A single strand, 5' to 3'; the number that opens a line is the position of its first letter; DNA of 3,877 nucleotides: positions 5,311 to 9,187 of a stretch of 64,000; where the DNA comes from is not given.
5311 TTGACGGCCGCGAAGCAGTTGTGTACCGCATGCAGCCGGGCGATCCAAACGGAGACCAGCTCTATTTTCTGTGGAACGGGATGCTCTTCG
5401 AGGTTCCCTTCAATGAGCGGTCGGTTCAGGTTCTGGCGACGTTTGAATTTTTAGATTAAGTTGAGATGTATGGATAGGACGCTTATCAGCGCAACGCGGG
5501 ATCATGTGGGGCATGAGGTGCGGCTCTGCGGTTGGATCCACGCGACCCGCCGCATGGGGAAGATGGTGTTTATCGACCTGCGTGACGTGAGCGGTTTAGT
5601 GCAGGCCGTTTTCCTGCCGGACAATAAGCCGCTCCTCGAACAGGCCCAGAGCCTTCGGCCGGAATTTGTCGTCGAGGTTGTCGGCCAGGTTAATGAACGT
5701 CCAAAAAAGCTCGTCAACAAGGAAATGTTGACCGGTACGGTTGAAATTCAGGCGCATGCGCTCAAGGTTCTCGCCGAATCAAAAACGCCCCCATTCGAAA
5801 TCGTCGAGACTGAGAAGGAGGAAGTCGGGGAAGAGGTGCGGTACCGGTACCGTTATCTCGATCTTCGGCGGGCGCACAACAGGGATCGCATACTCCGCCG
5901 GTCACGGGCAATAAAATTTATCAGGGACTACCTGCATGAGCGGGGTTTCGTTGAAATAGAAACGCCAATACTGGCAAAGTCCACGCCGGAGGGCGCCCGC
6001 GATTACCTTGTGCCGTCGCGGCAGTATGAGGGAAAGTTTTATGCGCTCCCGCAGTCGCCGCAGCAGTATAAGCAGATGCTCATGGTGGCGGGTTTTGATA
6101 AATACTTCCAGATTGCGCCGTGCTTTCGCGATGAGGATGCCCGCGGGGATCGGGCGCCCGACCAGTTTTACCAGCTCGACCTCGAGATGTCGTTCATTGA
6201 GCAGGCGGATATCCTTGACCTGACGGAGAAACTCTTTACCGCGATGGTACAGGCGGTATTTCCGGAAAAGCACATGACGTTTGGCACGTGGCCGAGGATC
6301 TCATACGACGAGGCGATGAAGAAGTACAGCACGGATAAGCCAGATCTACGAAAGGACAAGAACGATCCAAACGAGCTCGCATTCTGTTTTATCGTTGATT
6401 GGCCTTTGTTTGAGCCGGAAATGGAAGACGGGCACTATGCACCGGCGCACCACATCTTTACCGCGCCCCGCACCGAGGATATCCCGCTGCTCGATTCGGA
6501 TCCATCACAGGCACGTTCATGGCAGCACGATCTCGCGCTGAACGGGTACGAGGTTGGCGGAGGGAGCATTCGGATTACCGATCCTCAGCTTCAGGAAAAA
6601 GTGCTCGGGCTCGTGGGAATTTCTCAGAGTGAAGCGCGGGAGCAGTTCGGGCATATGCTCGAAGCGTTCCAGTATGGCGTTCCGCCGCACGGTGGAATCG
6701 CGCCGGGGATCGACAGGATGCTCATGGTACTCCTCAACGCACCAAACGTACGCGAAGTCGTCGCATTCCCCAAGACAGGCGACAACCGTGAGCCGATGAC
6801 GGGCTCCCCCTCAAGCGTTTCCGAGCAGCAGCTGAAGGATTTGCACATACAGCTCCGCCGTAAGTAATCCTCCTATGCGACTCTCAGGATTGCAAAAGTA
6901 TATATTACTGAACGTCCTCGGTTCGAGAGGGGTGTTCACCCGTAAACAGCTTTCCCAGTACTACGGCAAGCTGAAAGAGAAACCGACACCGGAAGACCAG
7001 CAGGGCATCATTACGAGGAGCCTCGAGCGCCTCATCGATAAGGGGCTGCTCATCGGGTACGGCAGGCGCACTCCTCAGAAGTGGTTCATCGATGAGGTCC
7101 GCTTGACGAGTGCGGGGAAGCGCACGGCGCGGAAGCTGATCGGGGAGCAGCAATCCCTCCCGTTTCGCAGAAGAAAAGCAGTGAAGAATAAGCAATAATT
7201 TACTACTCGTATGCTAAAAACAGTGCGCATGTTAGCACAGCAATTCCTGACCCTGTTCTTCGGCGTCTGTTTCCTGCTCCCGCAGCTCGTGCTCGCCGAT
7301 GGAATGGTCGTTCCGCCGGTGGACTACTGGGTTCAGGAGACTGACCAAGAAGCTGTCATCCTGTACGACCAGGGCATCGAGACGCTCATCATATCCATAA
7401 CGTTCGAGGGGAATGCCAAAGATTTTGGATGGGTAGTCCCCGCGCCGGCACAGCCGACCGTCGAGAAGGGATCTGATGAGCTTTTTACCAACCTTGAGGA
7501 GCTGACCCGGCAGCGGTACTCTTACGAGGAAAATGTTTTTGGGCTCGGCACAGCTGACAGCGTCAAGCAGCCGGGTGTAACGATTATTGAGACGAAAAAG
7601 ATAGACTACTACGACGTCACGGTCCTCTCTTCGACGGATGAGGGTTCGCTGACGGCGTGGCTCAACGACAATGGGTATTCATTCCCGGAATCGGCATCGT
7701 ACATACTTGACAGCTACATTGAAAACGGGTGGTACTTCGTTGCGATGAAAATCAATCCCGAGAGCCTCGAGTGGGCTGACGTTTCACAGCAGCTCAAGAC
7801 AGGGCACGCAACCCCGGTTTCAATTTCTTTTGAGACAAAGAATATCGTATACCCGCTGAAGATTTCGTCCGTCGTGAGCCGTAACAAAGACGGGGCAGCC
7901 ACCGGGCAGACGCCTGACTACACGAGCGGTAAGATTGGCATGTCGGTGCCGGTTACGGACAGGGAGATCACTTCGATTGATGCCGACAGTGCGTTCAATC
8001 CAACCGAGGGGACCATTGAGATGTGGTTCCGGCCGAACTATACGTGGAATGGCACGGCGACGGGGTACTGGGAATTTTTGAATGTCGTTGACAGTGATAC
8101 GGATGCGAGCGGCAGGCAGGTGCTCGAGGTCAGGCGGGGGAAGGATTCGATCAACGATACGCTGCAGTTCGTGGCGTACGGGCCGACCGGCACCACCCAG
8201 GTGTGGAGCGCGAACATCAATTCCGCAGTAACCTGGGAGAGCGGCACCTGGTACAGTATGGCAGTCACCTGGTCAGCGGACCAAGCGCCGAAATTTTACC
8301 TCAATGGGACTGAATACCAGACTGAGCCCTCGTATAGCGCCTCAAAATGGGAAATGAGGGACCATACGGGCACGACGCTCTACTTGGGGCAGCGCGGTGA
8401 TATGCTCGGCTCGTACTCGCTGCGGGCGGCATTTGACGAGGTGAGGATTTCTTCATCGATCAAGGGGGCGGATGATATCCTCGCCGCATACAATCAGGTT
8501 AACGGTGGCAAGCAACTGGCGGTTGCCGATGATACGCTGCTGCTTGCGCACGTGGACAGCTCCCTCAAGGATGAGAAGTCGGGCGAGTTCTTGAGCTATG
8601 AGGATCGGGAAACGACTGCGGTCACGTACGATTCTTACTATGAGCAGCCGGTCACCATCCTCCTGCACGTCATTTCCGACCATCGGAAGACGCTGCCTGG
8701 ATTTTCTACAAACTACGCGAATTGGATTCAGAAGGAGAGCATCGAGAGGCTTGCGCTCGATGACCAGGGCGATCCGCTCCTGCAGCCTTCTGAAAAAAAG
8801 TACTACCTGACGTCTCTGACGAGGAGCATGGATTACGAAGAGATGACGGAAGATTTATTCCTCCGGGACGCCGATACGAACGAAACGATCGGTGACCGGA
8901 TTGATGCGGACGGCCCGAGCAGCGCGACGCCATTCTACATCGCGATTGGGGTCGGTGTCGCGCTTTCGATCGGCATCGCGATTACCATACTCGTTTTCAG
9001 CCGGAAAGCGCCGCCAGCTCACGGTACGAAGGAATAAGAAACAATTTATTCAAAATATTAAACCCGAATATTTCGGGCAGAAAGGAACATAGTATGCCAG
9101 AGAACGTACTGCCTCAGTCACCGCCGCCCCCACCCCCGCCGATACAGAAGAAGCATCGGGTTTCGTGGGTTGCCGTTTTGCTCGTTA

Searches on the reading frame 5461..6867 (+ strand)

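Call 13: search_protein_families(library=pfam, proteins=[window:5461-6867:+], max_evalue=0.001)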
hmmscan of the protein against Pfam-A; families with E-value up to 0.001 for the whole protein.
window:5461-6867:+ (468 aa): 2 families
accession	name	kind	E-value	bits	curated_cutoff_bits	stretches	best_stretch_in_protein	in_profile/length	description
PF00152.25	tRNA-synt_2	-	4.4e-112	374.6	25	1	124-439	2-307/308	tRNA synthetases class II (D, K and N)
PF01336.31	tRNA_anti-codon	-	3.1e-16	59.5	27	1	20-103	1-74/75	OB-fold nucleic acid binding domain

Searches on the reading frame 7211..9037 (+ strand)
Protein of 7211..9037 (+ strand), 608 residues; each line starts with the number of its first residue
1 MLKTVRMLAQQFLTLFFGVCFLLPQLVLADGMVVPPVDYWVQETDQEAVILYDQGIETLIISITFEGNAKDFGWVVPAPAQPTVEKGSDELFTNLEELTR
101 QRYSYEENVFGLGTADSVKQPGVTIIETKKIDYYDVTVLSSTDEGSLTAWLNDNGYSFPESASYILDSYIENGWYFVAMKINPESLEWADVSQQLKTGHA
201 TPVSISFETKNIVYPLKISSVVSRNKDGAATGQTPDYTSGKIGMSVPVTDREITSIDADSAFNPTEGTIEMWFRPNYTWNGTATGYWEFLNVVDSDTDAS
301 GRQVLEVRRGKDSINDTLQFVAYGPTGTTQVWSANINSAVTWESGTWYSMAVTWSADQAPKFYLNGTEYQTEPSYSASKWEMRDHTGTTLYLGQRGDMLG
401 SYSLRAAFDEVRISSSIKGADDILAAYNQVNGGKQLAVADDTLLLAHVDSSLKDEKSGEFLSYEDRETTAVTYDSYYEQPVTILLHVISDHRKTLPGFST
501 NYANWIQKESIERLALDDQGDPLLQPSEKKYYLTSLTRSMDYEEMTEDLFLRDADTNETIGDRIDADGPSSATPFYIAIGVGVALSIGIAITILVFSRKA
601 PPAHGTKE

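Call 13: search_protein_families(library=pfam, proteins=[window:7211-9037:+], max_evalue=0.001)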
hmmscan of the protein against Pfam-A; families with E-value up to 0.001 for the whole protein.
window:7211-9037:+ (608 aa): 2 families
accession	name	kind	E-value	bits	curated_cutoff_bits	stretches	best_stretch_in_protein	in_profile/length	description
PF10092.14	DUF2330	-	7.7e-38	130.7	24.7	1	31-226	8-206/279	Uncharacterized protein conserved in bacteria (DUF2330)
PF13385.13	Laminin_G_3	-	1.2e-12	48.7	27.6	1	259-423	11-150/151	Concanavalin A-like lectin/glucanases superfamily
